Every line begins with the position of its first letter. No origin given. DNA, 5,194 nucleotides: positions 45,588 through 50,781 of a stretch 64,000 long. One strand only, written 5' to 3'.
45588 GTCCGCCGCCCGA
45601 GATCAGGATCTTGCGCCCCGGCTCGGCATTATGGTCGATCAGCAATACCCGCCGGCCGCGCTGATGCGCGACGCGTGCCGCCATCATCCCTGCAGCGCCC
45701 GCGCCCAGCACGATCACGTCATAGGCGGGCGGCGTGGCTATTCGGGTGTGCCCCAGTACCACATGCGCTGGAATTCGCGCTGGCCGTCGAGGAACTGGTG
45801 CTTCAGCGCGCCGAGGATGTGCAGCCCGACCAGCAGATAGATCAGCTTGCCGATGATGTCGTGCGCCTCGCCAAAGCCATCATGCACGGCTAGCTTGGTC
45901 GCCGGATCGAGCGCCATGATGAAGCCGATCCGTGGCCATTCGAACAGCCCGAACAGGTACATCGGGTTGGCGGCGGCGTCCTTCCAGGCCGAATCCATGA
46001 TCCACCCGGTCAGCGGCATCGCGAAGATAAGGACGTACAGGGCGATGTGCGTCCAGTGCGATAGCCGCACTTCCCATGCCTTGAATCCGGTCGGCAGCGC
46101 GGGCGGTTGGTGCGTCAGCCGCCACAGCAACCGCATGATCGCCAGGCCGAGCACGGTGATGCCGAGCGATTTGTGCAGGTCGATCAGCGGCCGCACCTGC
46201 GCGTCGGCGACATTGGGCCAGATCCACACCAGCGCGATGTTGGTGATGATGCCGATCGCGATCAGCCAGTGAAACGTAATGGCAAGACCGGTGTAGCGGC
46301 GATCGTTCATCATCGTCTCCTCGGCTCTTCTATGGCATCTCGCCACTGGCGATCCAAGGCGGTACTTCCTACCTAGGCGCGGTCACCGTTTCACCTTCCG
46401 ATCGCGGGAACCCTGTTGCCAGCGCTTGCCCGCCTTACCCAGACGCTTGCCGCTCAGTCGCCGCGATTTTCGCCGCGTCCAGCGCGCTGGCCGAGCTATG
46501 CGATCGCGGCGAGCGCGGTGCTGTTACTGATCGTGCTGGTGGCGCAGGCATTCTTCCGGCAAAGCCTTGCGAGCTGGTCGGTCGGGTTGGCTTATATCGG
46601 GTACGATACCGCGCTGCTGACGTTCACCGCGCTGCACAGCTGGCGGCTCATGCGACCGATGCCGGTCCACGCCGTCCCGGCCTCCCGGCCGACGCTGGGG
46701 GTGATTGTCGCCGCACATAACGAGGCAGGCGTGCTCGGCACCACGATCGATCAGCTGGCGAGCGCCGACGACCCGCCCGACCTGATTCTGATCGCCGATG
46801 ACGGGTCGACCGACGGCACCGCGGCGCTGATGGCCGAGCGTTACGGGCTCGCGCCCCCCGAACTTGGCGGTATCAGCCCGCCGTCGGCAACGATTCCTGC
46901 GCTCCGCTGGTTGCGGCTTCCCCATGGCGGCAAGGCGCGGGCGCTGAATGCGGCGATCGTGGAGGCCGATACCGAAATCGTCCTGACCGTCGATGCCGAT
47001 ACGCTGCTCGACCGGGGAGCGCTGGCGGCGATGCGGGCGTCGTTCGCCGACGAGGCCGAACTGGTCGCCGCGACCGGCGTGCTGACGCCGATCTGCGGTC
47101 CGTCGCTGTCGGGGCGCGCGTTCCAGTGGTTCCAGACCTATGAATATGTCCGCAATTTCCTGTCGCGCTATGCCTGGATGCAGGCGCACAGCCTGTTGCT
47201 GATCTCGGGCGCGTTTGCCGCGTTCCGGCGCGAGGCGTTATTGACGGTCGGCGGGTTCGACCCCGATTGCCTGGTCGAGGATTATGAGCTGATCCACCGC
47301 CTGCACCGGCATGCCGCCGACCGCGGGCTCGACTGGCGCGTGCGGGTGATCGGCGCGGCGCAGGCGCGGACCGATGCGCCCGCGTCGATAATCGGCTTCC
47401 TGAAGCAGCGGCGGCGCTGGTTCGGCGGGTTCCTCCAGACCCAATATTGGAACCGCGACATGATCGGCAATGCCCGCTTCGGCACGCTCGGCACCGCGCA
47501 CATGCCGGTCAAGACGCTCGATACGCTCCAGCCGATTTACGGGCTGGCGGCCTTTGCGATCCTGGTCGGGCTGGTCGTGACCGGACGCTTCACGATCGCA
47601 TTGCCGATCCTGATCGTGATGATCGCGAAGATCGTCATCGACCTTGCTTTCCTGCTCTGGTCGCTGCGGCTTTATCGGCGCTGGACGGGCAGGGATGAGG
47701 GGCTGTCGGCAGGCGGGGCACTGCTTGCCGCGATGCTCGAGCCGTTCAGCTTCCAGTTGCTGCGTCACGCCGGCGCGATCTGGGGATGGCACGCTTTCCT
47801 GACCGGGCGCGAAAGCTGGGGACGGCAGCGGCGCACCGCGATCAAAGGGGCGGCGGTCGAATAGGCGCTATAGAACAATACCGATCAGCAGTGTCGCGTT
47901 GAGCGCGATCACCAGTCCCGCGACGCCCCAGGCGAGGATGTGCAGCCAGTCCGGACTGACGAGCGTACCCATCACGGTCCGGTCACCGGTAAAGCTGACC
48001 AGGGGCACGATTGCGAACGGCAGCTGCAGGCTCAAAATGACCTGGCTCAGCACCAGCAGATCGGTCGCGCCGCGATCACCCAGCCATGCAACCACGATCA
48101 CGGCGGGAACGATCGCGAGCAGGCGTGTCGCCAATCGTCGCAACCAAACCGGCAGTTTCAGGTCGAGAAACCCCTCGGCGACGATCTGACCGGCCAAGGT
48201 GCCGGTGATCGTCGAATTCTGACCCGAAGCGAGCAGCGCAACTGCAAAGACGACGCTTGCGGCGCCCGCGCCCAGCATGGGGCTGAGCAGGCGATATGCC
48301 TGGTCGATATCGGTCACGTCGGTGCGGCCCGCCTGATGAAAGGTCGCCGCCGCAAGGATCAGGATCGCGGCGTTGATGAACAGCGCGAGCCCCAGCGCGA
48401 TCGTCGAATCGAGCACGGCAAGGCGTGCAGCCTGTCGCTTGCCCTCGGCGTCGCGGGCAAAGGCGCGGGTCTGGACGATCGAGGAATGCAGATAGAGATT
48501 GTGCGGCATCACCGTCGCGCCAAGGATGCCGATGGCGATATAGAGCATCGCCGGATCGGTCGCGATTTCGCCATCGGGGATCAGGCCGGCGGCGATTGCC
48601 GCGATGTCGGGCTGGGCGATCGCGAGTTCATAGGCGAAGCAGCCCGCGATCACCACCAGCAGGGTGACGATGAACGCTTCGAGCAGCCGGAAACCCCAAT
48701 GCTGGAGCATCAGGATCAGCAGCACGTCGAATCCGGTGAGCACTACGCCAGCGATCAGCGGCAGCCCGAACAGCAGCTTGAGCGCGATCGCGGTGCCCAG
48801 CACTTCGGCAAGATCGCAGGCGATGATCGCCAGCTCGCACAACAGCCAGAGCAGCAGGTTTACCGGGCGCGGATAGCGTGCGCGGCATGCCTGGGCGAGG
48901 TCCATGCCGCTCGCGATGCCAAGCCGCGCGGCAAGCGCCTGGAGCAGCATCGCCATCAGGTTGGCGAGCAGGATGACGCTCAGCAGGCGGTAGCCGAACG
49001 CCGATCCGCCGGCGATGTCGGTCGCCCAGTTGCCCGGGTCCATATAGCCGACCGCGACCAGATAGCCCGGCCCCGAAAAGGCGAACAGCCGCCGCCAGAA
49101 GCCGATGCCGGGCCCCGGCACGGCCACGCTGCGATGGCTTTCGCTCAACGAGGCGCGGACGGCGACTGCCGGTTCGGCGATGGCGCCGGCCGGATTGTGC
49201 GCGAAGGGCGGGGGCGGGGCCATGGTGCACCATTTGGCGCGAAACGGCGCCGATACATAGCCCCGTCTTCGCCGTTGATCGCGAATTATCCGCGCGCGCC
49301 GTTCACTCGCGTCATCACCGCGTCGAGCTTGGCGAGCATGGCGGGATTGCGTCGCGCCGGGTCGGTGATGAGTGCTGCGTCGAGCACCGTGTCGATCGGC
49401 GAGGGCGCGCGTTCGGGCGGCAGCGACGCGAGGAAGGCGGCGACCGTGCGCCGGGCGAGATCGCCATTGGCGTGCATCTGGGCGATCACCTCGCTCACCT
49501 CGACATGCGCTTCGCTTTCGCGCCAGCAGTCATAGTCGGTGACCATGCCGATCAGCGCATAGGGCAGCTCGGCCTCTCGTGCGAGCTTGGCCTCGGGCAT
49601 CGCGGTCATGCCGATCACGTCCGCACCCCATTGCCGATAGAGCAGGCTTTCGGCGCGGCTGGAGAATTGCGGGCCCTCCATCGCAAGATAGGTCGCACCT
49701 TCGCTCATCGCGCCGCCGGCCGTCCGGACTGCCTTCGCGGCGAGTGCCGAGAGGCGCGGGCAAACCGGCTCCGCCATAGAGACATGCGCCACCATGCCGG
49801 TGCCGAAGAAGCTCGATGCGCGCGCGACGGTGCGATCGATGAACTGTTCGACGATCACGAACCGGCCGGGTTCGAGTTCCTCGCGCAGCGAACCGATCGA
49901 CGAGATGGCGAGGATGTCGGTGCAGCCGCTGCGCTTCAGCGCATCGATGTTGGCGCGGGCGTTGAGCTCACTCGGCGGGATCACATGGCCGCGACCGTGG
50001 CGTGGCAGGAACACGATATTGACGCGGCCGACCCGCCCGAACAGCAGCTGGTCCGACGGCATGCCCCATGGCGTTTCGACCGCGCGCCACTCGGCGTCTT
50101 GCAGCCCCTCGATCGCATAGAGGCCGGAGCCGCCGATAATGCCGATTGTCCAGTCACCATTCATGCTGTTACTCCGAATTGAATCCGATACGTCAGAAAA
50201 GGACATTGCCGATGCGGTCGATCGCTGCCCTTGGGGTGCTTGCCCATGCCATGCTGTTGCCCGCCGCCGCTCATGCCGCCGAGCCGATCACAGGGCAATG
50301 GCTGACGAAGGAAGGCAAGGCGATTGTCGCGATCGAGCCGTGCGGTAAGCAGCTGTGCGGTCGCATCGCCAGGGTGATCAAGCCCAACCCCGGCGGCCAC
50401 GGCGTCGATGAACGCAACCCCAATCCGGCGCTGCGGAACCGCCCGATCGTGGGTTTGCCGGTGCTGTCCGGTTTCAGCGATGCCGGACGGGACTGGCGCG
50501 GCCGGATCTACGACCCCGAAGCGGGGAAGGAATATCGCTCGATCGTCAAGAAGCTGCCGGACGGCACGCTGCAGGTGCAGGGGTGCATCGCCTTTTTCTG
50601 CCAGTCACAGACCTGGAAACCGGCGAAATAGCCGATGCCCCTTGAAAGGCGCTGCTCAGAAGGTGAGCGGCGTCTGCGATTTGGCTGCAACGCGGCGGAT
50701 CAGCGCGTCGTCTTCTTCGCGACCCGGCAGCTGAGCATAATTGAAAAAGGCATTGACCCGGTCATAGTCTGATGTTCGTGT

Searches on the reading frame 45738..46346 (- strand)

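Call 12: search_protein_families(library=pfam, proteins=[window:45738-46346:-], max_evalue=0.001)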
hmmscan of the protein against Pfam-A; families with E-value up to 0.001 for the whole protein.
window:45738-46346:- (202 aa): 1 family
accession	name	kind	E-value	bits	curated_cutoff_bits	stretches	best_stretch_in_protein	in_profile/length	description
PF01292.26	Ni_hydr_CYTB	-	3e-25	89.5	30.1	1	17-196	1-177/179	Prokaryotic cytochrome b561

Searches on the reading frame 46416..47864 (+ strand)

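Call 12: search_protein_families(library=pfam, proteins=[window:46416-47864:+], max_evalue=0.001)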
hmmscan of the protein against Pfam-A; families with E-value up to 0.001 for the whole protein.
window:46416-47864:+ (482 aa): 6 families
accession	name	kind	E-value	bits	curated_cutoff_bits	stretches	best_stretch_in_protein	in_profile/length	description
PF13632.12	Glyco_trans_2_3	-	4.3e-20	72.8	27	1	188-387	1-189/198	Glycosyl transferase family group 2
PF13641.12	Glyco_tranf_2_3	-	1.9e-18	67.8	27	1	92-338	1-230/230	Glycosyltransferase like family 2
PF00535.33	Glycos_transf_2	-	4.9e-18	66.1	23.3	1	96-275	2-164/168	Glycosyl transferase family 2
PF13506.12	Glyco_transf_21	-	6.8e-09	35.9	21.7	1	173-299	18-140/174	Glycosyl transferase family 21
PF03142.21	Chitin_synth_2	-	0.0005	19.3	27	0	186-244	202-257/527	Chitin synthase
PF10111.15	Glyco_tranf_2_2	-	0.00094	19.2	27.3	0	172-298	68-201/276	Glycosyltransferase like family 2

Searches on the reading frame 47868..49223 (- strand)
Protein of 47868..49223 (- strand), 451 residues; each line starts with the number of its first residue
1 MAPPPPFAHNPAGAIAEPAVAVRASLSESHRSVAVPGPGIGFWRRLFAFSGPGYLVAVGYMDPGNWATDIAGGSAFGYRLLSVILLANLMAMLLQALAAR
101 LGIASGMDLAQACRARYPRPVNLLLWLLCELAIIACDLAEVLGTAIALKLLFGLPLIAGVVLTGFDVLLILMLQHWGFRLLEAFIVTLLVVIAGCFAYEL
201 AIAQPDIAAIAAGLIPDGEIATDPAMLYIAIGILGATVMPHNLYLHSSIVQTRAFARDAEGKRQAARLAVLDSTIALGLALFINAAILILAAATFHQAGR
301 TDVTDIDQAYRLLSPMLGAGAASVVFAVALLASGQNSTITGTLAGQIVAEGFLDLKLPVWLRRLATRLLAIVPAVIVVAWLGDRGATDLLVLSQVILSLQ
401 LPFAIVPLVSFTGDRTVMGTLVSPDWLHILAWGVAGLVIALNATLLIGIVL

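Call 12: search_protein_families(library=pfam, proteins=[window:47868-49223:-], max_evalue=0.001)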
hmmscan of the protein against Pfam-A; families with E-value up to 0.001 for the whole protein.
window:47868-49223:- (451 aa): 1 family
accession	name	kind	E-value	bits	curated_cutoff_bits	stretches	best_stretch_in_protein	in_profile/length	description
PF01566.24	Nramp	-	2.3e-132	441.8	29.8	1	66-422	1-354/357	Natural resistance-associated macrophage protein-like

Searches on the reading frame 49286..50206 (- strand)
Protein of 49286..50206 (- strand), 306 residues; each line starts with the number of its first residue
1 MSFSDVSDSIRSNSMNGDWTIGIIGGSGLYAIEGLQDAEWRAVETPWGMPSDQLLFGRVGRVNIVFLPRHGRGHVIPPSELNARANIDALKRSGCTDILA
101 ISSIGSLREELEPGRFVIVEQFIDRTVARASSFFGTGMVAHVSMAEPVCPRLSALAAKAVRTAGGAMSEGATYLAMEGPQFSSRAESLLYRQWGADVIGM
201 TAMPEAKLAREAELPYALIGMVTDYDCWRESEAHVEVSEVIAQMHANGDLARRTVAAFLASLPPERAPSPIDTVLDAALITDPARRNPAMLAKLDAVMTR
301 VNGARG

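Call 12: search_protein_families(library=pfam, proteins=[window:49286-50206:-], max_evalue=0.001)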
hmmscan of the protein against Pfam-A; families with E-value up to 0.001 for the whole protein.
window:49286-50206:- (306 aa): 1 family
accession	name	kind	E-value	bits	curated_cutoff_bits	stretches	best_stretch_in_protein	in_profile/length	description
PF01048.26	PNP_UDP_1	-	8.2e-41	140.4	25.1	1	20-259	1-232/233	Phosphorylase superfamily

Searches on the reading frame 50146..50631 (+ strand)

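Call 12: search_protein_families(library=pfam, proteins=[window:50146-50631:+], max_evalue=0.001)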
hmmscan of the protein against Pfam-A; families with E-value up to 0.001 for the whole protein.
window:50146-50631:+ (161 aa): 1 family
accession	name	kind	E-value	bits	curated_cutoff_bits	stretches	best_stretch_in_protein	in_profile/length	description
PF09917.15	DUF2147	-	5.8e-31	107.8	27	1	50-158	1-111/112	Uncharacterized protein conserved in bacteria (DUF2147)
